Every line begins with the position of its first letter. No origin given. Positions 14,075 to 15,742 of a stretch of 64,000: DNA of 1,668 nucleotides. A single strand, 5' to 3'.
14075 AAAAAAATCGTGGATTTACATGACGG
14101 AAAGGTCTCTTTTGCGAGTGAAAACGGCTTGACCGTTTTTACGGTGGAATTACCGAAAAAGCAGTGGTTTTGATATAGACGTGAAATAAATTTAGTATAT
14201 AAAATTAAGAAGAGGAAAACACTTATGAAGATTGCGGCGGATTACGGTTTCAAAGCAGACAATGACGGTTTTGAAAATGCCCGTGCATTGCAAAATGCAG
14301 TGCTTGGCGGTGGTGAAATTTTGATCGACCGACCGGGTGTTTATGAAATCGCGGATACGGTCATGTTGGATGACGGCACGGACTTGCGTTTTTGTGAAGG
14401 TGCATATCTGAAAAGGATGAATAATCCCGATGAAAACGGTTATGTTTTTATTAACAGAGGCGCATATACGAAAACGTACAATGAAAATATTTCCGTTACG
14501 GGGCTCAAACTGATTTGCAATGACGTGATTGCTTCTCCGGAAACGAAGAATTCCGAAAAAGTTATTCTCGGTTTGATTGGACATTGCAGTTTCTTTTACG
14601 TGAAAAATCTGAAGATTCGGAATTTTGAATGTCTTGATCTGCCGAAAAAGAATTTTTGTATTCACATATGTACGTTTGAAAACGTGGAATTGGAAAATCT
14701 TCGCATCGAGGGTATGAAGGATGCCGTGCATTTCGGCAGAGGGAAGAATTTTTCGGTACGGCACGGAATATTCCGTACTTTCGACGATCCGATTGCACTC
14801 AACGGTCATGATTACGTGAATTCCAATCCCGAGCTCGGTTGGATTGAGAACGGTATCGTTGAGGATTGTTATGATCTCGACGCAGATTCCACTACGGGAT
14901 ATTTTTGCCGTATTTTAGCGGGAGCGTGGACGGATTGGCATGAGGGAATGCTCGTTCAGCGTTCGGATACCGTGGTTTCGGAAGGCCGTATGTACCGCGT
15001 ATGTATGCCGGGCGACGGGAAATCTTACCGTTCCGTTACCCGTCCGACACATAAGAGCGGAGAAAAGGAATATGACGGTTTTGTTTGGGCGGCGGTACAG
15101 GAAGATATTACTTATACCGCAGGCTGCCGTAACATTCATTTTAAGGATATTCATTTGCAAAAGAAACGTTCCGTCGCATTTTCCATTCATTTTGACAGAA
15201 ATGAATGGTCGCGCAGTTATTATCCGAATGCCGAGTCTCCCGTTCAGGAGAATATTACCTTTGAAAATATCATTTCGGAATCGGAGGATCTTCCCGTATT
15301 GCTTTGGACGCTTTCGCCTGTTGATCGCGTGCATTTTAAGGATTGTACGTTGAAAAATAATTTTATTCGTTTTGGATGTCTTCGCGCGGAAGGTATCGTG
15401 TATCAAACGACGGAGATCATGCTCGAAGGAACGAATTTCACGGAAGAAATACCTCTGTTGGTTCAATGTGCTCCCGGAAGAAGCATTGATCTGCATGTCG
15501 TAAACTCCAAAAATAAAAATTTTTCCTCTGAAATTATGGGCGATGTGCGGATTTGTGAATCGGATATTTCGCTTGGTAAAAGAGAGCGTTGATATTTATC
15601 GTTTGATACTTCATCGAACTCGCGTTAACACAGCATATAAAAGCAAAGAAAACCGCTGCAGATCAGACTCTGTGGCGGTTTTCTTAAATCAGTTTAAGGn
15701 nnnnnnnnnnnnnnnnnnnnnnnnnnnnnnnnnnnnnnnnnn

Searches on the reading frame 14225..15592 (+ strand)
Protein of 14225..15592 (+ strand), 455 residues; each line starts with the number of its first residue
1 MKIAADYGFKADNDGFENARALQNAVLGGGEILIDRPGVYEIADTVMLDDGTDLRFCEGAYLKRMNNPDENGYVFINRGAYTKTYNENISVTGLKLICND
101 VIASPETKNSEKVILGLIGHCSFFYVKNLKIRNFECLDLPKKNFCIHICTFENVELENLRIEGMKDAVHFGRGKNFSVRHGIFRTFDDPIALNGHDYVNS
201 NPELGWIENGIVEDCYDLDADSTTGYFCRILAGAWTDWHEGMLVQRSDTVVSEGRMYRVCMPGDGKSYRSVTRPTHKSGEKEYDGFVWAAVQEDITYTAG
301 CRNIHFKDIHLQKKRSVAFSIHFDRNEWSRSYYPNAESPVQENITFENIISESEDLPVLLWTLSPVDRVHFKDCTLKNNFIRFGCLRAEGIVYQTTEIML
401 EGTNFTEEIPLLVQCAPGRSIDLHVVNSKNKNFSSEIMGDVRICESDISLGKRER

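Call 50: find_related_loci(query=window:14225-15592:+, collection=metagenome_contigs, flank=6000)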
Query window:14225-15592:+ (455 aa) in metagenome_contigs; peptide patterns used: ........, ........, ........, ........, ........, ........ (x = any residue, [..] = any of these).
114 stretches matched a pattern; 45 encode a relative of the query (tblastn E <= 1e-3); 45 distinct loci.
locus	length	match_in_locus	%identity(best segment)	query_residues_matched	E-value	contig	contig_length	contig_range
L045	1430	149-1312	73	1-388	0e+0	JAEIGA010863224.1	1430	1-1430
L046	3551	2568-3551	72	1-328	9e-171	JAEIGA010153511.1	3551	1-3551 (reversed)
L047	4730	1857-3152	50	3-441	2e-142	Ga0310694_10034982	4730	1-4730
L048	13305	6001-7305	50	12-450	5e-139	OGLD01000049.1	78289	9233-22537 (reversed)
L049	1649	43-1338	49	3-441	5e-149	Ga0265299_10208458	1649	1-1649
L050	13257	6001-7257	50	3-429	2e-137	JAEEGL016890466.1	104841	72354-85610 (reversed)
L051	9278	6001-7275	50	13-442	1e-136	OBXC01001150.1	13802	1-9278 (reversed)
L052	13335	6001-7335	46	4-448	7e-132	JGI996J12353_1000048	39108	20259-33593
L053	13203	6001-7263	49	17-442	9e-131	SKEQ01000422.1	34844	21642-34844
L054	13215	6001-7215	49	13-419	4e-129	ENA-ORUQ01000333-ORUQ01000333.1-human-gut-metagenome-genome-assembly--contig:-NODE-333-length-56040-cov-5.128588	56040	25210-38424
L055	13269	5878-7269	47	1-419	2e-128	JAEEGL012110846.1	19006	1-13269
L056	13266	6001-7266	49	1-421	7e-128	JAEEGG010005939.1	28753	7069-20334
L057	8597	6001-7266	49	1-421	3e-127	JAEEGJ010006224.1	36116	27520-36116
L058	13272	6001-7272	49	1-419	5e-126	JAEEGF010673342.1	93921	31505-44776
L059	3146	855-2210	48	1-419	7e-131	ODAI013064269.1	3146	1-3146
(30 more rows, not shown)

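Call 77: search_protein_families(library=pfam, proteins=[window:14225-15592:+], max_evalue=0.001)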
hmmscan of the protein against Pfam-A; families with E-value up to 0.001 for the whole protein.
window:14225-15592:+ (455 aa): 1 family
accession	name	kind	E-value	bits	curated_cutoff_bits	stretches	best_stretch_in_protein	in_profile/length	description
PF00295.23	Glyco_hydro_28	-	0.0005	19.7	22.9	0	125-194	98-170/324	Glycosyl hydrolases family 28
